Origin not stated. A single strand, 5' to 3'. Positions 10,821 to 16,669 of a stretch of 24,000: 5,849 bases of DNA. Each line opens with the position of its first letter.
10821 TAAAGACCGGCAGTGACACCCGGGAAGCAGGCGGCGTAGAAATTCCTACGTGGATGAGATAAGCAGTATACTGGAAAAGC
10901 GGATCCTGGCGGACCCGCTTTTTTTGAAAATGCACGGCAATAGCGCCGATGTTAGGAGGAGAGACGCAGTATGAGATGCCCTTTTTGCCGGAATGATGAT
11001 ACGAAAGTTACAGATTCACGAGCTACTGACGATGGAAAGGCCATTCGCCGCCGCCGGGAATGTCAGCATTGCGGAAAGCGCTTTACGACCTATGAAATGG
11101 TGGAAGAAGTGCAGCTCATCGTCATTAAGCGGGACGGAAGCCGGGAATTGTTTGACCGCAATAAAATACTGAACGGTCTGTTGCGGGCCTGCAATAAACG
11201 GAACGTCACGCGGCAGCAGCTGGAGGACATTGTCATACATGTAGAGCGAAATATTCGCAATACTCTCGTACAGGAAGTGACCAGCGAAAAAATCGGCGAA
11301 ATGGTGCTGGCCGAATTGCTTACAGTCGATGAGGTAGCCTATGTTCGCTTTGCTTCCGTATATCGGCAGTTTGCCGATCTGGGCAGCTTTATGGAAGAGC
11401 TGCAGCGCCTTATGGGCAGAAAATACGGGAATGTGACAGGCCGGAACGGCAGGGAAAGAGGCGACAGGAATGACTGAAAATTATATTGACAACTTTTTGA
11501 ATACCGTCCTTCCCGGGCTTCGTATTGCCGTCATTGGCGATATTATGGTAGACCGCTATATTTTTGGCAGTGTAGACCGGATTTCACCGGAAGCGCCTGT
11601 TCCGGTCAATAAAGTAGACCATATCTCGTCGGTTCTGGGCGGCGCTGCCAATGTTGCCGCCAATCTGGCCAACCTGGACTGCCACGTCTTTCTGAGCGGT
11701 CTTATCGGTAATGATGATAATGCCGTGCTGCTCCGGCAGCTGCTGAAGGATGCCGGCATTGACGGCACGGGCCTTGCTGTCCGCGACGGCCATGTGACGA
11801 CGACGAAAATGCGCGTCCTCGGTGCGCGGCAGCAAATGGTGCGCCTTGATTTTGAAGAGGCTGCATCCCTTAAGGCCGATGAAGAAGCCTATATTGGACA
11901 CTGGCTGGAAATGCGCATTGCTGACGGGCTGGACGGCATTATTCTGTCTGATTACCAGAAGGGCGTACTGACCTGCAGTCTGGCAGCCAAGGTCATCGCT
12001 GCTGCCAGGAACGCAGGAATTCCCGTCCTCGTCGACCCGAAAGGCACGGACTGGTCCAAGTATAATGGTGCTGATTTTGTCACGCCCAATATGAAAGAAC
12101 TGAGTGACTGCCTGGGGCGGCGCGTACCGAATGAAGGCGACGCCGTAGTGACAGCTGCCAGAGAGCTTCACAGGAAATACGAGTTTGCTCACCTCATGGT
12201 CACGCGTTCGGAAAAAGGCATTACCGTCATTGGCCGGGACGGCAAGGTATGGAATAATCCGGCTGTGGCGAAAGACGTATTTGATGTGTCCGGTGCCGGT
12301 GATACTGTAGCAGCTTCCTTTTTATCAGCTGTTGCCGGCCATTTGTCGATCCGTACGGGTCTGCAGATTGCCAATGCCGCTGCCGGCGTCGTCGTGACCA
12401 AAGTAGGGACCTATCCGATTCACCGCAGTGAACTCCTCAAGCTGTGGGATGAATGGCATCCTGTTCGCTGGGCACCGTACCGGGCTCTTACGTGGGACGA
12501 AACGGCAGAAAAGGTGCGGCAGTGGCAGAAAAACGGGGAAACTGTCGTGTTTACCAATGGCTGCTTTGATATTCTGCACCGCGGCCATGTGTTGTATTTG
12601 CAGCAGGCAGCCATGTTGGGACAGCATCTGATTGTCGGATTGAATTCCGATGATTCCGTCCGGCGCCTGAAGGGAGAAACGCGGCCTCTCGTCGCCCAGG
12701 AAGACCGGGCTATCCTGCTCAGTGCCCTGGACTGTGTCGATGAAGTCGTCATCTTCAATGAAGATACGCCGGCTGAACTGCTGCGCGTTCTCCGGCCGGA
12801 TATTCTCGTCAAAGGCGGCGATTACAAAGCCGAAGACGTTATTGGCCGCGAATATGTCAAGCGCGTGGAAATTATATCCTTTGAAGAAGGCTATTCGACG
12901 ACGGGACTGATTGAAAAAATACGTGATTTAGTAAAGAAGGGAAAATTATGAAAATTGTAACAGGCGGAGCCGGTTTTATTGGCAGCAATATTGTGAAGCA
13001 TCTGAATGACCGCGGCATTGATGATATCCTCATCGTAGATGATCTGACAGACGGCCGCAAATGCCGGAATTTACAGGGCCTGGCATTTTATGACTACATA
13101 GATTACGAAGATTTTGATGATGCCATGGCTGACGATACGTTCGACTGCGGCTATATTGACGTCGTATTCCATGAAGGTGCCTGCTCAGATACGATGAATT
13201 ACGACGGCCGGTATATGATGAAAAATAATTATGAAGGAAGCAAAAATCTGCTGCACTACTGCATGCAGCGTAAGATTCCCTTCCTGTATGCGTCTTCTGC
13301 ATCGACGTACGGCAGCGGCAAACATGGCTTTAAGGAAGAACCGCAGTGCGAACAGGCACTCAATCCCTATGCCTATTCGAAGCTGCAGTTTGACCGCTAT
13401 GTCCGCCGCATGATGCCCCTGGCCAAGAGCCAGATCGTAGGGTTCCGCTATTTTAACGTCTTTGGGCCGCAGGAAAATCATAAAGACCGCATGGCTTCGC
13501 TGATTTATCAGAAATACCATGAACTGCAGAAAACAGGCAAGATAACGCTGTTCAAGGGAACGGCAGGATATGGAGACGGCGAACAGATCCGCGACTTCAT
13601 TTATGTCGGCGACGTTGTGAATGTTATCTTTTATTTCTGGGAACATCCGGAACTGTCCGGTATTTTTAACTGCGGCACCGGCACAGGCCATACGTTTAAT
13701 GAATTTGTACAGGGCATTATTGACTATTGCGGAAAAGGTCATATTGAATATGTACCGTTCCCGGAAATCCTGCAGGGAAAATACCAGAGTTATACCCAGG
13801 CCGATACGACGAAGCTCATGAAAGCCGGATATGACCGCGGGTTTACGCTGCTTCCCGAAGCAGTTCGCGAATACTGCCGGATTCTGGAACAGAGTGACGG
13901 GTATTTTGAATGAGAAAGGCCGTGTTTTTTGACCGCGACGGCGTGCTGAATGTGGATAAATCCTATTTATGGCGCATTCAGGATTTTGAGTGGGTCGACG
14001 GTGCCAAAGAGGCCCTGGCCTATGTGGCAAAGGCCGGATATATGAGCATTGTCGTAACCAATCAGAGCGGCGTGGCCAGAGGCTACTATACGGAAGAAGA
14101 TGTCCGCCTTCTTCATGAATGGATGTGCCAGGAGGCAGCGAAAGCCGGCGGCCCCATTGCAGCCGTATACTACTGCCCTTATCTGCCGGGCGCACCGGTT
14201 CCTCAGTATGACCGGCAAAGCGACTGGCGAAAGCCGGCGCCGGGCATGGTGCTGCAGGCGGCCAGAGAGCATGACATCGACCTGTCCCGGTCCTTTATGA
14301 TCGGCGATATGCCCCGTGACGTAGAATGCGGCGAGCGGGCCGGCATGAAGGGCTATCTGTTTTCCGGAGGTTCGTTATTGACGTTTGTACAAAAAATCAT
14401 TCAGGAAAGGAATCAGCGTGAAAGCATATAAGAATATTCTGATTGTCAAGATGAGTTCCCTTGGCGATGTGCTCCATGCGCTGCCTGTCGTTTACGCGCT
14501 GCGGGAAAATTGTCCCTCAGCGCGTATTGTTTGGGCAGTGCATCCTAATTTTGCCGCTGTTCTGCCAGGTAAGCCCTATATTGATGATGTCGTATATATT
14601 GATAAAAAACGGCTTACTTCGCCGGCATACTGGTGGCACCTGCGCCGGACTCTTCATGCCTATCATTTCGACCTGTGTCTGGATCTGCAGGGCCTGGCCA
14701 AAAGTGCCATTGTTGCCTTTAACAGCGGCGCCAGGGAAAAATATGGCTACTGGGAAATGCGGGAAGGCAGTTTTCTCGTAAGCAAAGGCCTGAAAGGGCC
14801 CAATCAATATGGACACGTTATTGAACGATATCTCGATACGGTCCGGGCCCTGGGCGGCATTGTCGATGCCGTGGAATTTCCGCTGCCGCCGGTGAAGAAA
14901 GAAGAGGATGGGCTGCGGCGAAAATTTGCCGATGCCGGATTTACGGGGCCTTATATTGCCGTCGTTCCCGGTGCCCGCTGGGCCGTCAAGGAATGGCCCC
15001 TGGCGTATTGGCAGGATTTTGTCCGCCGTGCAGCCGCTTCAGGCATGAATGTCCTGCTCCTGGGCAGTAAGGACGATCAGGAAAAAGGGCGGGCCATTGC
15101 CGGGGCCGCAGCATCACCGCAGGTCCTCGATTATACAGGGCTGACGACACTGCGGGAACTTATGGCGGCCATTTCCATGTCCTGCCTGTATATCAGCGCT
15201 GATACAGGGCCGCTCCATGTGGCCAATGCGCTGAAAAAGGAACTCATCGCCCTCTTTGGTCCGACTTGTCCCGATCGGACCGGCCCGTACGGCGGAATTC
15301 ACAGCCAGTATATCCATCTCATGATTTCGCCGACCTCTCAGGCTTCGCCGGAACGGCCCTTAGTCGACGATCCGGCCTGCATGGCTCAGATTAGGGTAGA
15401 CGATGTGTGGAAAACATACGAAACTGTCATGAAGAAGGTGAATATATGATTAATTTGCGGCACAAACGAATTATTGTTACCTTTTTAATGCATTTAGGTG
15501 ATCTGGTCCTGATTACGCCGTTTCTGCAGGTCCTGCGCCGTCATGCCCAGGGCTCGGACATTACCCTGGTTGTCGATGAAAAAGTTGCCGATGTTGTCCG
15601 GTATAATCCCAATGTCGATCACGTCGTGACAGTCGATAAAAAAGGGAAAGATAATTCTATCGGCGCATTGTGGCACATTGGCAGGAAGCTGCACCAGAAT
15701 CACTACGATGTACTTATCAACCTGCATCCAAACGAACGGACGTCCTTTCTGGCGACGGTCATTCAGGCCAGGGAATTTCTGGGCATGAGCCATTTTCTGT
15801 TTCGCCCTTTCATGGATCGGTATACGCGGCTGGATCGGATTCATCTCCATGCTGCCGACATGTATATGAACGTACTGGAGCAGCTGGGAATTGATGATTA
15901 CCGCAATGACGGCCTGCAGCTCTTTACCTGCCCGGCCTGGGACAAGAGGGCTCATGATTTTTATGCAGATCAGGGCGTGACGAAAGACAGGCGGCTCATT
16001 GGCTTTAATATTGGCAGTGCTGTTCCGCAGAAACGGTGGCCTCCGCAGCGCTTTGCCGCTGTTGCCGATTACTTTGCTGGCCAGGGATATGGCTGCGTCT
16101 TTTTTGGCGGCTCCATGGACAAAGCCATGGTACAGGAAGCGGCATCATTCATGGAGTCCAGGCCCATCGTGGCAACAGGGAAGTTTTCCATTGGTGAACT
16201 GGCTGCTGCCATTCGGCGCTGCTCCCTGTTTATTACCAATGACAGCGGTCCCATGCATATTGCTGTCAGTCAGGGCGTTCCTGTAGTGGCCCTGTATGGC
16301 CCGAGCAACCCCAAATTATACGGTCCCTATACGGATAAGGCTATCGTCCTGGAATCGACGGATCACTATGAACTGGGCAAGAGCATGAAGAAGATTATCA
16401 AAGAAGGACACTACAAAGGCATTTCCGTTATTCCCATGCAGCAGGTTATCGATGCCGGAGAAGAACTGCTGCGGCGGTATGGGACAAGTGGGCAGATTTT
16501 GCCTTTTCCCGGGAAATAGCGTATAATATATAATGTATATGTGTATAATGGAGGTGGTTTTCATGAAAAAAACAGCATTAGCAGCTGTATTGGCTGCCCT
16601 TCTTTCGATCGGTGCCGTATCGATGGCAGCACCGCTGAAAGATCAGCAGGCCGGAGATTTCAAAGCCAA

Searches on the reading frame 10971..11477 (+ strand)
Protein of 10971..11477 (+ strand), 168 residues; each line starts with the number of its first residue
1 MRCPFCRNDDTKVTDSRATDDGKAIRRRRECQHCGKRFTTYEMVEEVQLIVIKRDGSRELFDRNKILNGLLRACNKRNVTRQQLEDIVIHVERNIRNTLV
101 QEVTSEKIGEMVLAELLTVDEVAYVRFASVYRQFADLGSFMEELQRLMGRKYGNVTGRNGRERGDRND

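Call 7: search_protein_families(library=pfam, proteins=[window:10971-11477:+], max_evalue=0.00001)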
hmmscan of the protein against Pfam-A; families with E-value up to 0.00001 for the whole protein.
window:10971-11477:+ (168 aa): 2 families
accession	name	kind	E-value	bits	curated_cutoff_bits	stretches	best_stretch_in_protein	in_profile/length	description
PF03477.21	ATP-cone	-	9.5e-25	87.4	25.8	1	50-136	2-87/88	ATP cone domain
PF22811.2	Zn_ribbon_NrdR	-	5.2e-22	77.9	27.2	1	1-42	1-42/42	Transcriptional repressor NrdR-like, N-terminal domain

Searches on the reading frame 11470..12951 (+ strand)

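Call 8: search_protein_families(library=pfam, proteins=[window:11470-12951:+], max_evalue=0.00001)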
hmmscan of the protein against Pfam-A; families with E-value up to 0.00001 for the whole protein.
window:11470-12951:+ (493 aa): 2 families
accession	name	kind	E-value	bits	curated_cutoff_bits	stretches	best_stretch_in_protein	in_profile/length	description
PF00294.29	PfkB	-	1.6e-40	139.8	25.8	1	18-315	3-296/302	pfkB family carbohydrate kinase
PF01467.32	CTP_transf_like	-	1.5e-17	64.5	21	1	361-455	1-93/133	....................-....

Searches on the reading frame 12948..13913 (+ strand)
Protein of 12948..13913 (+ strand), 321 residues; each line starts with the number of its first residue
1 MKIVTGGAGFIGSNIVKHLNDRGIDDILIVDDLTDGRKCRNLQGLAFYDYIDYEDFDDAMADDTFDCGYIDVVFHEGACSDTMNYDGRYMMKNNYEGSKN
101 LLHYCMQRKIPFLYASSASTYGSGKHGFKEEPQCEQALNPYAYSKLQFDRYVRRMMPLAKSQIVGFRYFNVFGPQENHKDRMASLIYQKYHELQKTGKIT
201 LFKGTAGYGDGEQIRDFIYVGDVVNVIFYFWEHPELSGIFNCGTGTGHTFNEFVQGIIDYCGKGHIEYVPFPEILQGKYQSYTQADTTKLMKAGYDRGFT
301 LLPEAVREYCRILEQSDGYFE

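Call 8: search_protein_families(library=pfam, proteins=[window:12948-13913:+], max_evalue=0.00001)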
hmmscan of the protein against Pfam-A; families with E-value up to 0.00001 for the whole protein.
window:12948-13913:+ (321 aa): 4 families
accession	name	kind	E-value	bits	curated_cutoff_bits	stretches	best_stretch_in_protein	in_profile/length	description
PF01370.27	Epimerase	-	9.5e-45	153.3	20.9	1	3-243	2-240/240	NAD dependent epimerase/dehydratase family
PF16363.11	GDP_Man_Dehyd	-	1.1e-24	87.9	27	1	3-263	1-268/332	GDP-mannose 4,6 dehydratase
PF01073.25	3Beta_HSD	-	1.3e-14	54.4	22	1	3-226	1-224/280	3-beta hydroxysteroid dehydrogenase/isomerase family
PF07993.18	NAD_binding_4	-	1.9e-07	30.9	20.1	0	69-137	88-157/258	Male sterility protein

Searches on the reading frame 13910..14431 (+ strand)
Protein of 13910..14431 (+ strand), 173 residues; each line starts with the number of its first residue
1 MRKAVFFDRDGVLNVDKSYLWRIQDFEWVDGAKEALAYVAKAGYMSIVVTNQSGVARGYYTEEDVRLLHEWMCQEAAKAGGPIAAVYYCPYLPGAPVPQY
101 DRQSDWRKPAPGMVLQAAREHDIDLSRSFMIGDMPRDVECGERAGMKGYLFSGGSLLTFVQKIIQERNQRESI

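Call 8: search_protein_families(library=pfam, proteins=[window:13910-14431:+], max_evalue=0.00001)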
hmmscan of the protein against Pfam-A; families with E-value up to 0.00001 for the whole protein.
window:13910-14431:+ (173 aa): 3 families
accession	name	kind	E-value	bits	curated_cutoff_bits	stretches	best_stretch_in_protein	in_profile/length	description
PF13242.12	Hydrolase_like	-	3.6e-12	46.5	22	1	106-154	2-51/75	HAD-hyrolase-like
PF13419.12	HAD_2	-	2.6e-09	37.9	23.8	1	107-147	134-174/178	Haloacid dehalogenase-like hydrolase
PF08645.17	PNK3P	-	1.6e-07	31.6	22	1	5-133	3-125/161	Polynucleotide kinase 3 phosphatase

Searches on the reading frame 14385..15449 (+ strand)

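Call 8: search_protein_families(library=pfam, proteins=[window:14385-15449:+], max_evalue=0.00001)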
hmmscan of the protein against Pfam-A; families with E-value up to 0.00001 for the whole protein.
window:14385-15449:+ (354 aa): 1 family
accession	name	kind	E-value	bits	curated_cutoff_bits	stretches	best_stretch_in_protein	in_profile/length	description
PF01075.23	Glyco_transf_9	-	7.1e-42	143.9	22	1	83-303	1-221/247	Glycosyltransferase family 9 (heptosyltransferase)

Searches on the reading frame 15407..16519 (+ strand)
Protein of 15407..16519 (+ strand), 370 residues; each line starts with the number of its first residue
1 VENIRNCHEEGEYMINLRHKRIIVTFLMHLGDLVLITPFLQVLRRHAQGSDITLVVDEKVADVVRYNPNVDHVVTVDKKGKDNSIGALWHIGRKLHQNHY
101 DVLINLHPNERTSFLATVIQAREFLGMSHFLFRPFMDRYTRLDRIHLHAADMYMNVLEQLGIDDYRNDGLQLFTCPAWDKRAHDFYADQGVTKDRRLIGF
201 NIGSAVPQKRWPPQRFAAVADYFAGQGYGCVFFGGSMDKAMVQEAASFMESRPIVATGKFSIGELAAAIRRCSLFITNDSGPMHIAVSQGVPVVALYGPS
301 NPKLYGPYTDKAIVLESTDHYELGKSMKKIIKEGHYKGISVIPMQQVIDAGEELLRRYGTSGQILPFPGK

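Call 8: search_protein_families(library=pfam, proteins=[window:15407-16519:+], max_evalue=0.00001)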
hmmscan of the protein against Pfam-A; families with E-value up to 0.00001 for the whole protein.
window:15407-16519:+ (370 aa): 1 family
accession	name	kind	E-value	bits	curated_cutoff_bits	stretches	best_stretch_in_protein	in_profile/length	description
PF01075.23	Glyco_transf_9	-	2e-37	129.3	22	1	89-328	2-238/247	Glycosyltransferase family 9 (heptosyltransferase)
